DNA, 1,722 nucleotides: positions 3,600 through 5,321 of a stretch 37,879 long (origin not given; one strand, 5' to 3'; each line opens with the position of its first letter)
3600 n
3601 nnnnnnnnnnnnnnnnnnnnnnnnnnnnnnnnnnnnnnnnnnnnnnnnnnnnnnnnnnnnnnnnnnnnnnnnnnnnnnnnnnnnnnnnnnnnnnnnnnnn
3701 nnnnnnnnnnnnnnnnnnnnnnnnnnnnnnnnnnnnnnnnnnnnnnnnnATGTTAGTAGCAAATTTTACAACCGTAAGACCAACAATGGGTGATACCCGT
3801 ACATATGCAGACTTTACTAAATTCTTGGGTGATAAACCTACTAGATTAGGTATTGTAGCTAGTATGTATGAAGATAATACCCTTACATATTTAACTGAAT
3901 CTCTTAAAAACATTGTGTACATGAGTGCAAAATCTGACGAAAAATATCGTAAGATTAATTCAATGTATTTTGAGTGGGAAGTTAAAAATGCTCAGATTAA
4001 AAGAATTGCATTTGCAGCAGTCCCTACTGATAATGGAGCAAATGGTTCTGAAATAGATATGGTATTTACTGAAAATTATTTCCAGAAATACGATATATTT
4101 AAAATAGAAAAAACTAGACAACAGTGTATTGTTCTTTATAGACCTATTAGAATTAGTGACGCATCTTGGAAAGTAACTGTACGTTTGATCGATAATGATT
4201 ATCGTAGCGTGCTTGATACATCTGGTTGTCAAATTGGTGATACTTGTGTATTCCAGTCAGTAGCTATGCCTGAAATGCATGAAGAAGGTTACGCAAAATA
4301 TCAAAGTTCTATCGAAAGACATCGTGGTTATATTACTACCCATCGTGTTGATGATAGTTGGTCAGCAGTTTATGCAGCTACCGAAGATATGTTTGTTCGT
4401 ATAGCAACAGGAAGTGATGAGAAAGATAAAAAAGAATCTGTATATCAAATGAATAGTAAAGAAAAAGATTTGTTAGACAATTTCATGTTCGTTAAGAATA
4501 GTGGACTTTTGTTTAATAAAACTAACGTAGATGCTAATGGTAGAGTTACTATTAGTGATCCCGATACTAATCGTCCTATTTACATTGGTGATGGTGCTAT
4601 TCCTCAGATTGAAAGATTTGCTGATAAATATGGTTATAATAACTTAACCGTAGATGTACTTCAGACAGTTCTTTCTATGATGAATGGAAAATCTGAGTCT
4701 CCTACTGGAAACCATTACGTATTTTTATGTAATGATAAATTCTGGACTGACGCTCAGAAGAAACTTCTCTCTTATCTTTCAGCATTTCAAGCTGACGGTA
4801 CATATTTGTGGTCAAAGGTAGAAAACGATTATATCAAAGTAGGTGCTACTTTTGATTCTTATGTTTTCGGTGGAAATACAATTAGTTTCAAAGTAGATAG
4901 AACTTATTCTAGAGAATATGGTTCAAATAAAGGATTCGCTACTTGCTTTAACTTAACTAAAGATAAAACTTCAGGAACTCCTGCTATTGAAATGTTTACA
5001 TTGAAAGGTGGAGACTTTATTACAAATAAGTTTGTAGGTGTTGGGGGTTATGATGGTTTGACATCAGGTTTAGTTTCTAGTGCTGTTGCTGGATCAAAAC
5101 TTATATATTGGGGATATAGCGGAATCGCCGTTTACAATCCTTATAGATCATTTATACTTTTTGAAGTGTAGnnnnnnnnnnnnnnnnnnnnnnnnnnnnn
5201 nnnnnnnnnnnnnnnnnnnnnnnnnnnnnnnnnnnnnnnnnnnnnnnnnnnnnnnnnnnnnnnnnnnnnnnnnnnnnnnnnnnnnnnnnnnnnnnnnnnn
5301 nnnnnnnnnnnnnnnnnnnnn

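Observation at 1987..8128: Bimodal Trp codon choice: probable high-abundance genes are TGA-free while neighbours use TGA for most Trp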

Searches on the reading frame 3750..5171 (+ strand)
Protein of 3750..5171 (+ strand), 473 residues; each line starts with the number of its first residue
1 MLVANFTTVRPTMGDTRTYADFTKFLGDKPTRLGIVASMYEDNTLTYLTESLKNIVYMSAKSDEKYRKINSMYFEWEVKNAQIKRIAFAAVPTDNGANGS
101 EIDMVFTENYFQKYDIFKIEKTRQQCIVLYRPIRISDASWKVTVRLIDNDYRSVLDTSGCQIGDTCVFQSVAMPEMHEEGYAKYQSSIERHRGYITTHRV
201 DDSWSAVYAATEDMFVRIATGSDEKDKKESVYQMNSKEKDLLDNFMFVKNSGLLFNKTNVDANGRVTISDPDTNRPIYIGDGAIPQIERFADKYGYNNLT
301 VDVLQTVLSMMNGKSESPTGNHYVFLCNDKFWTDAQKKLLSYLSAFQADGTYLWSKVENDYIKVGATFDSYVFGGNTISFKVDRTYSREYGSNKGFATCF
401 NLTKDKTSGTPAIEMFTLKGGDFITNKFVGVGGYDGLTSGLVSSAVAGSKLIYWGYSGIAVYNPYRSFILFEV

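Call 7: search_protein_families(library=phrogs, proteins=[window:3750-5168:+], max_evalue=0.01)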
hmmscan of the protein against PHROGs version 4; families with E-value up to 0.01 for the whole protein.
seq(473 aa): 1 family
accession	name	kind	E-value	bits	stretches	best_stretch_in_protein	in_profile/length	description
phrog_11589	-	head and packaging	3.3e-09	36.7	1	55-316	55-319/495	major head protein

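Call 12: find_related_loci(query=window:3750-5168:+, collection=viral_contigs, flank=10000)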
Query seq(473 aa) (473 aa) in viral_contigs; peptide patterns used: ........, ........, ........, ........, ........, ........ (x = any residue, [..] = any of these).
49 stretches matched a pattern; 46 encode a relative of the query (tblastn E <= 1e-3); 46 distinct loci.
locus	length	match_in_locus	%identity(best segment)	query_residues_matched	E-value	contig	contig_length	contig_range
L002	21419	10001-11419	65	1-473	0e+0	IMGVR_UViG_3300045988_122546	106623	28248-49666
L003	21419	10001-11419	65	1-473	0e+0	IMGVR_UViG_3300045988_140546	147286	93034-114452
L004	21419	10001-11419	64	1-473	0e+0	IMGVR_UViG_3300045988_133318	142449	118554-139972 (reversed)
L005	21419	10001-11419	64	1-473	0e+0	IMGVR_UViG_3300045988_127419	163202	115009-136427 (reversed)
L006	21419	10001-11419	65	1-473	0e+0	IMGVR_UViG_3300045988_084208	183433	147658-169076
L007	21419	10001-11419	65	1-473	0e+0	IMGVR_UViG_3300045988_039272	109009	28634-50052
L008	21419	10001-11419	64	1-473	0e+0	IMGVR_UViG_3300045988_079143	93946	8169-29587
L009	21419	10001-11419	65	1-473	0e+0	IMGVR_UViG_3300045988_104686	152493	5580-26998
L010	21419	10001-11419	65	1-473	0e+0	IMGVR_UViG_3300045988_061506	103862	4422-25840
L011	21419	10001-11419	65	1-473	0e+0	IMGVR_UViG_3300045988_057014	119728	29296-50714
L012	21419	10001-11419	64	1-473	0e+0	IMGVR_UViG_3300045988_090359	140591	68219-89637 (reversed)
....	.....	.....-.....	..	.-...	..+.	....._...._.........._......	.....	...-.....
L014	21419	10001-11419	64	1-473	0e+0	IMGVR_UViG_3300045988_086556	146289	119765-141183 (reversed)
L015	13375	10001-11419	64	1-473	0e+0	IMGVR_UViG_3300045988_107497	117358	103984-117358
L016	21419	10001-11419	64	1-473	0e+0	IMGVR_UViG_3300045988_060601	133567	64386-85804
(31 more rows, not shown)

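Call 22: find_encoding_contigs(protein=window:3750-5171:+, flank=10000, max_places=6)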
Protein window:3750-5171:+ (473 aa): 1 contig read that carries it; 1 place shown.
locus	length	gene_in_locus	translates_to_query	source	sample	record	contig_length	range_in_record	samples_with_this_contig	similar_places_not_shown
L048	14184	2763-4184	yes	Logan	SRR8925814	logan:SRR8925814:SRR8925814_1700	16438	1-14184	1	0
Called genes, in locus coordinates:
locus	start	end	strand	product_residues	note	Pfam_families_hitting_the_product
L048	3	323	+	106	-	?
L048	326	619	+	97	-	-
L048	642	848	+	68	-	-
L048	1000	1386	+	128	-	-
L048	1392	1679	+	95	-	-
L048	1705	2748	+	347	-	-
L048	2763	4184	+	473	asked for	PF23898:Crass_capsid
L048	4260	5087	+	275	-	-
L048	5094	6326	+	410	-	-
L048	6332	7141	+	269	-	-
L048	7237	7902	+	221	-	-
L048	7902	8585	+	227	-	-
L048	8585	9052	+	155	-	-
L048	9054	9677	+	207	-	-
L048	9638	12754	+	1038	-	-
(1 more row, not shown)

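Call 26: find_homologous_proteins(query=window:3750-5171:+, max_evalue=1e-30)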
Query window:3750-5171:+ (473 aa): 661 proteins with E <= 1e-30 among 3930 candidates; the best 120 are listed.
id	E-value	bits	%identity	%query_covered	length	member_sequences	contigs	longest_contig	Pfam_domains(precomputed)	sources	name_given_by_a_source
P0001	0.0e+0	1076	99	100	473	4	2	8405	PF23898.2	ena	-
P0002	9.5e-217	738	67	100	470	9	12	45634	PF23898.2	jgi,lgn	jgi:hypothetical protein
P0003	3.5e-213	727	66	100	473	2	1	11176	PF23898.2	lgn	-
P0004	6.8e-213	726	67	100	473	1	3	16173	PF23898.2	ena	-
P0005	8.8e-213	725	67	100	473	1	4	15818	PF23898.2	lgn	-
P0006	9.7e-213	725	66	100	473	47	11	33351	PF23898.2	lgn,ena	-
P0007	6.5e-211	719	66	100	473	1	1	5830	PF23898.2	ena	-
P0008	3.3e-210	717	65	100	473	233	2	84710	PF23898.2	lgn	-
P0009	6.3e-210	716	65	100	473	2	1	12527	PF23898.2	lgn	-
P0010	2.1e-209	714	66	100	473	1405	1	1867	PF23898.2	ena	-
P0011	6.8e-209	713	65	100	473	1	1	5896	PF23898.2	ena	-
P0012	6.8e-209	713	66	99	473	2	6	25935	PF23898.2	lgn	-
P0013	1.2e-208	712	65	100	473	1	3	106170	PF23898.2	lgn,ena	-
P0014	1.3e-208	712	64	100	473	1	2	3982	PF23898.2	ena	-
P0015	1.5e-208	711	66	100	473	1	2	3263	PF23898.2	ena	-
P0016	1.6e-208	711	66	100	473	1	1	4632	PF23898.2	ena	-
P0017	1.6e-208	711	65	100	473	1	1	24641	PF23898.2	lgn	-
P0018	1.8e-208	711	65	100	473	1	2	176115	PF23898.2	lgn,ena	-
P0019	3.0e-208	710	66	99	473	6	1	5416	PF23898.2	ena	-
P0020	4.3e-208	710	66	100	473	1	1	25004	PF23898.2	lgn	-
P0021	4.6e-208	710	66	100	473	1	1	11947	PF23898.2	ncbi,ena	-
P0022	9.8e-208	709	64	100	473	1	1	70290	PF23898.2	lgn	-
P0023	1.0e-207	709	65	100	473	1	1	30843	PF23898.2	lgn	-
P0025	2.1e-207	708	64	100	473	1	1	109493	PF23898.2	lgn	-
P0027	3.7e-207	707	64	100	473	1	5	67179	PF23898.2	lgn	-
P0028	4.9e-207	706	64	100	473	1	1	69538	PF23898.2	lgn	-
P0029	5.2e-207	706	64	100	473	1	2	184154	PF23898.2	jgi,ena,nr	nr:MAG TPA: major capsid protein [Caudoviricetes sp.]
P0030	6.5e-207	706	64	100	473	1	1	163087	PF23898.2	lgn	-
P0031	9.8e-207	705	66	100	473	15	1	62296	PF23898.2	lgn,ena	-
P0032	1.1e-206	705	64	100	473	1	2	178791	PF23898.2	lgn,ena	-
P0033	6.3e-206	703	64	100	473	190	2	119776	PF23898.2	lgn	-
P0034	1.9e-205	701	65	99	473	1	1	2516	PF23898.2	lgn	-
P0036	2.8e-205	701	64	100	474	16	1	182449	PF23898.2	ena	-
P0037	3.0e-205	701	65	100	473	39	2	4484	PF23898.2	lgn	-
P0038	5.2e-205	700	65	100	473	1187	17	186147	PF23898.2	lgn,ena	-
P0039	1.3e-204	698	64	100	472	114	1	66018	PF23898.2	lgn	-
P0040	1.5e-204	698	64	100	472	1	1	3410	PF23898.2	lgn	-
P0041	1.0e-203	696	64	100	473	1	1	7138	PF23898.2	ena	-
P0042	1.8e-203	695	63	100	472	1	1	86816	PF23898.2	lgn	-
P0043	1.3e-202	692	65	100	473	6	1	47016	PF23898.2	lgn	-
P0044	1.6e-201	688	63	100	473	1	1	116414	PF23898.2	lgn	-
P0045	2.4e-201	688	64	97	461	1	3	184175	PF23898.2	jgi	jgi:hypothetical protein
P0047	1.4e-199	682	63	100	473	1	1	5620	PF23898.2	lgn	-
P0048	1.7e-199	682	63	100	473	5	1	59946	PF23898.2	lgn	-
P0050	7.2e-199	680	63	100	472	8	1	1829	PF23898.2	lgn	-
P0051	5.0e-198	677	62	100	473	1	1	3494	PF23898.2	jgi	jgi:hypothetical protein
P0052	6.7e-198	676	61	100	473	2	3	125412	PF23898.2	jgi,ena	-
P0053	9.5e-198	676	62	100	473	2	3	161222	PF23898.2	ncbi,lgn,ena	-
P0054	1.3e-197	675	63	100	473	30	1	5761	PF23898.2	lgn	-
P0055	2.0e-197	675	63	100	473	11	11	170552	PF23898.2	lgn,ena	-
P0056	3.5e-197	674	62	100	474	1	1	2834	PF23898.2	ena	-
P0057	1.7e-196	672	62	99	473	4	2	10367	PF23898.2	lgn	-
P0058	2.4e-196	671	65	95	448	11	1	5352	PF23898.2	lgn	-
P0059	1.8e-195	668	62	100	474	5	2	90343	PF23898.2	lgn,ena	-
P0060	2.3e-195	668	61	100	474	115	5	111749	PF23898.2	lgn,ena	-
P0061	4.1e-195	667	62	100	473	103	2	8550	PF23898.2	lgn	-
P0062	2.3e-194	665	62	100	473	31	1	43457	PF23898.2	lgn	-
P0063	6.6e-194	663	60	100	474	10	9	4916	PF23898.2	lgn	-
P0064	6.9e-193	660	63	100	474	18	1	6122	PF23898.2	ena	-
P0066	1.6e-192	659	61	100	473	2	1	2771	PF23898.2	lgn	-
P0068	3.4e-191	654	61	100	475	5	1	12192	PF23898.2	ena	-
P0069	2.6e-190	651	60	100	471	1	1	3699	PF23898.2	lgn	-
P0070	2.0e-189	648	60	100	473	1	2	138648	PF23898.2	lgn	-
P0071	2.9e-189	648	61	100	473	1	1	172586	PF23898.2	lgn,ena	-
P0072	1.3e-188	646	60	100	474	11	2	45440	PF23898.2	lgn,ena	-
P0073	1.6e-188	645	60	100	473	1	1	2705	PF23898.2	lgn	-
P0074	4.4e-188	644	60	100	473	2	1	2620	PF23898.2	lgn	-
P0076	2.1e-187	642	59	100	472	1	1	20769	PF23898.2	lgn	-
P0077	3.8e-187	641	60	100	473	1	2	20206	PF23898.2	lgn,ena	-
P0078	4.0e-187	641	59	100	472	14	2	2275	PF23898.2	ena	-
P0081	6.1e-187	640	60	100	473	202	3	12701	PF23898.2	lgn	-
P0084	1.4e-186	639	59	100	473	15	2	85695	PF23898.2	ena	-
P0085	3.2e-186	638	59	98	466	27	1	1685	PF23898.2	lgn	-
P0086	2.0e-185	635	60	99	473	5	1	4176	PF23898.2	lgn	-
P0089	2.8e-183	628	60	100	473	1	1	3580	PF23898.2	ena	-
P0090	2.9e-183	628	60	99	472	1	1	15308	PF23898.2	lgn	-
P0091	4.4e-183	627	60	100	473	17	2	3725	PF23898.2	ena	-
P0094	2.5e-182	625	58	100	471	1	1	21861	PF23898.2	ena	-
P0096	2.5e-181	622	57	100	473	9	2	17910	PF23898.2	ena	-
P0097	9.5e-181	620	57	100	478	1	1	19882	PF23898.2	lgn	-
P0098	9.8e-181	620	57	100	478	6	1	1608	PF23898.2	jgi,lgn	jgi:hypothetical protein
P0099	2.9e-180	618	57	100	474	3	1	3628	PF23898.2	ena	-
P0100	9.7e-180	616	64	87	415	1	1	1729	PF23898.2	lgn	-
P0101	1.2e-179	616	58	100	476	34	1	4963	PF23898.2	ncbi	-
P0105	1.2e-178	613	60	96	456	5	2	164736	PF23898.2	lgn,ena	-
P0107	1.3e-177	609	57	100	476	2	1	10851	PF23898.2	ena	-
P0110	8.3e-177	607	57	100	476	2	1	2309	PF23898.2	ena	-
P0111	1.1e-176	606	58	96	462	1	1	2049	PF23898.2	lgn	-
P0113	2.8e-175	602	57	100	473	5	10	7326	PF23898.2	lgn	-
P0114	4.7e-175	601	57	100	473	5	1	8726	PF23898.2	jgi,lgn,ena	-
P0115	7.5e-175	600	65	85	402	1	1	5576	PF23898.2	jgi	jgi:hypothetical protein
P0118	1.0e-173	597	64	85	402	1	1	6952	PF23898.2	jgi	jgi:hypothetical protein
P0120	6.8e-173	594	57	100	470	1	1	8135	PF23898.2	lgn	-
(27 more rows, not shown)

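Call 27: find_encoding_contigs(protein=P0002, flank=10000, max_places=4)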
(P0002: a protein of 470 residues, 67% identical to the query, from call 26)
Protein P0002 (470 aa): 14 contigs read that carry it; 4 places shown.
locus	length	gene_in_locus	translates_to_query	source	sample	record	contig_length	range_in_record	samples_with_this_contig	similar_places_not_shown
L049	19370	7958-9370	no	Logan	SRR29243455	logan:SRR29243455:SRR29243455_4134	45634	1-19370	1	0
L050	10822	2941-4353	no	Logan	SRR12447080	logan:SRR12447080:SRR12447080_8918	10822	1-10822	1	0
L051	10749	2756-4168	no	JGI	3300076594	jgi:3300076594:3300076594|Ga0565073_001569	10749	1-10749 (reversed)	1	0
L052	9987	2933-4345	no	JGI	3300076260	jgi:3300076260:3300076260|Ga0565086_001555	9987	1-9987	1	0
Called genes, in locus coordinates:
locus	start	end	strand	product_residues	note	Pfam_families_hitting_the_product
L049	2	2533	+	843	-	?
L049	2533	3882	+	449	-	-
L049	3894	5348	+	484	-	-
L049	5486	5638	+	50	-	-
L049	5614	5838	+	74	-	-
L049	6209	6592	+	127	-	-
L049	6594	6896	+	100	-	-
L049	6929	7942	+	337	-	-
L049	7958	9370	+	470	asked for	PF23898:Crass_capsid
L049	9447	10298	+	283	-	-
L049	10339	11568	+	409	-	-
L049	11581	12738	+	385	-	-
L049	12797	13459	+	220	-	-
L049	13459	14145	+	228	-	PF24228:CrAss_Ring_1 (weak)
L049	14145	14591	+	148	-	-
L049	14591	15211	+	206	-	-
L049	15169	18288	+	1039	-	-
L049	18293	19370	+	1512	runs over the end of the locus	PF25731:crAss_MUZ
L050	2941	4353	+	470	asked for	PF23898:Crass_capsid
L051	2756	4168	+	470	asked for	PF23898:Crass_capsid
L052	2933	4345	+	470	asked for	PF23898:Crass_capsid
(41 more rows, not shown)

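Call 28: find_encoding_contigs(protein=P0001, flank=10000, max_places=4)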
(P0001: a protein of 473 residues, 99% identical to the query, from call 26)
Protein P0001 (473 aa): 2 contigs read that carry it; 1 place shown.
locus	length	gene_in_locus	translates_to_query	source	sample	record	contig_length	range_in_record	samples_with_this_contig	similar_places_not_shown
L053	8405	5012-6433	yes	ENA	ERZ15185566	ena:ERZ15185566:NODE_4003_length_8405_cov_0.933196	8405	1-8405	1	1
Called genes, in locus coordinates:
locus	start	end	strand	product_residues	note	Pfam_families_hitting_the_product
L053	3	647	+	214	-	?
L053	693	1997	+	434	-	-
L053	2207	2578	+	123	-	-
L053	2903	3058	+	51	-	-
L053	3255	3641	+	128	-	-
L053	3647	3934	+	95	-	-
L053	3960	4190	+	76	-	-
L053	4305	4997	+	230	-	-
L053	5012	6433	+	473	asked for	PF23898:Crass_capsid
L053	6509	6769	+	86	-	-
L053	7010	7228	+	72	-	-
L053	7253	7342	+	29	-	-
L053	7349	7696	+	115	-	-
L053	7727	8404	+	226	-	?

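Call 40: search_solved_structures(query=window:3750-5171:+, max_evalue=0.01)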
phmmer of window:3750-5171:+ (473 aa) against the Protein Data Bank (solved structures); distinct sequences matched with E-value up to 0.01: 0.

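Call 42: search_protein_families(library=pfam, max_evalue=0.01, proteins=[window:3750-5168:+])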
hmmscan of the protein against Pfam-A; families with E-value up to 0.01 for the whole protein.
seq(473 aa): 1 family
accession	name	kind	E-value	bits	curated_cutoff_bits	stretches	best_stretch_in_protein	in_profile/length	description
PF23898.1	Crass_capsid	-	1.2e-11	44.1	27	1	78-312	86-314/496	Crassvirus major capsid protein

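Call 51: search_protein_families(library=pfam, max_evalue=0.001, proteins=[L049:2-2530:+, L049:2533-3879:+, L049:3894-5345:+, L053:3-644:+, L053:693-1994:+, L053:2207-2575:+])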
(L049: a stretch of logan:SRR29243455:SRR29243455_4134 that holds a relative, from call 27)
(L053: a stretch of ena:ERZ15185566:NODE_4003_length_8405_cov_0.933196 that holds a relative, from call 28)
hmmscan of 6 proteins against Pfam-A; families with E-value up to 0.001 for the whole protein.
L049:2-2530:+ (843 aa): 1 family
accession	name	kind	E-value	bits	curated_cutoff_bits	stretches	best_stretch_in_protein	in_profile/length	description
PF04917.17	Shufflon_N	-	8.1e-11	42.4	27.5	1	553-641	177-269/324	Bacterial shufflon protein, N-terminal constant region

L049:2533-3879:+ (449 aa): 0 families

L049:3894-5345:+ (484 aa): 0 families

L053:3-644:+ (214 aa): 0 families

L053:693-1994:+ (434 aa): 0 families

L053:2207-2575:+ (123 aa): 0 families

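Call 76: find_related_loci(query=window:3750-5171:+, collection=metagenome_contigs, flank=10000)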
Query window:3750-5171:+ (473 aa) in metagenome_contigs; peptide patterns used: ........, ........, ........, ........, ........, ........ (x = any residue, [..] = any of these).
120 stretches matched a pattern; 77 encode a relative of the query (tblastn E <= 1e-3); 77 distinct loci.
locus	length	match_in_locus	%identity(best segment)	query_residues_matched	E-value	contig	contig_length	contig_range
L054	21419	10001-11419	65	1-473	0e+0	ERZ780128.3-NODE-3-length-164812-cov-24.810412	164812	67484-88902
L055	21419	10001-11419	65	1-473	0e+0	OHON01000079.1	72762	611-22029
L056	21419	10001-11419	64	1-473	0e+0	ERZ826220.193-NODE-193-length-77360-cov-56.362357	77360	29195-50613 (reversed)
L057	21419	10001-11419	65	1-473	0e+0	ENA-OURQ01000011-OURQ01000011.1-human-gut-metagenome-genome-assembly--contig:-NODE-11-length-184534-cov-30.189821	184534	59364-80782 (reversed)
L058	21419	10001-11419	65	1-473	0e+0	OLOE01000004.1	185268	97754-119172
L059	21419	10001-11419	64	1-473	0e+0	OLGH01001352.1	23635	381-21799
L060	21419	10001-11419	64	1-473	0e+0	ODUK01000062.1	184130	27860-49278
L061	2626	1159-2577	64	1-473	0e+0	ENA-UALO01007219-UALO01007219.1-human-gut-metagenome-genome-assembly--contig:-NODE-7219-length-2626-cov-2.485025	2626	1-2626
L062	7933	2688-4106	64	1-473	0e+0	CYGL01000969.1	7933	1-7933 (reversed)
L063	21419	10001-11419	64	1-473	0e+0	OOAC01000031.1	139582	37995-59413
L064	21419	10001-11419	64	1-473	0e+0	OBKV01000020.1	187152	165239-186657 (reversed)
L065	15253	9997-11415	64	1-473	0e+0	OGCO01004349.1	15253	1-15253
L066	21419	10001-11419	64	1-473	0e+0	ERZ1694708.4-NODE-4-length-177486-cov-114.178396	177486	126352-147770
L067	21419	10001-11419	64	1-473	0e+0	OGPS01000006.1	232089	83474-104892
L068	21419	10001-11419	64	1-473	0e+0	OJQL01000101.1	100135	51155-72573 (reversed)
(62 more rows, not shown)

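Call 85: search_dna_similar(query=window:3750-5171:+, collection=phages, mode=protein, max_rows=60, max_evalue=1e-50)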
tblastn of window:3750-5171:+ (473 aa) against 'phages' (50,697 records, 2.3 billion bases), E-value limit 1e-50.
Records with a match: 2; places in all: 2; records where one place covers at least 80% of the query: 2.
Best place of each record, by identity: 60-80% 1; <60% 1.
By first word of the organism name: Bacteriophage 2.
By host as written in the record: - 2.
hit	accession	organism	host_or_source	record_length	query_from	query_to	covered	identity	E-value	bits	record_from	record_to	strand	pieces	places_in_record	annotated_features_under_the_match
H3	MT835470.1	Bacteriophage sp.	human fecal samples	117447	1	473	100%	65.5%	0e+0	659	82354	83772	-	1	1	record has no annotation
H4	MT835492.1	Bacteriophage sp.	human fecal samples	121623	1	473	100%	58.0%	5e-180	565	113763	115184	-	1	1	record has no annotation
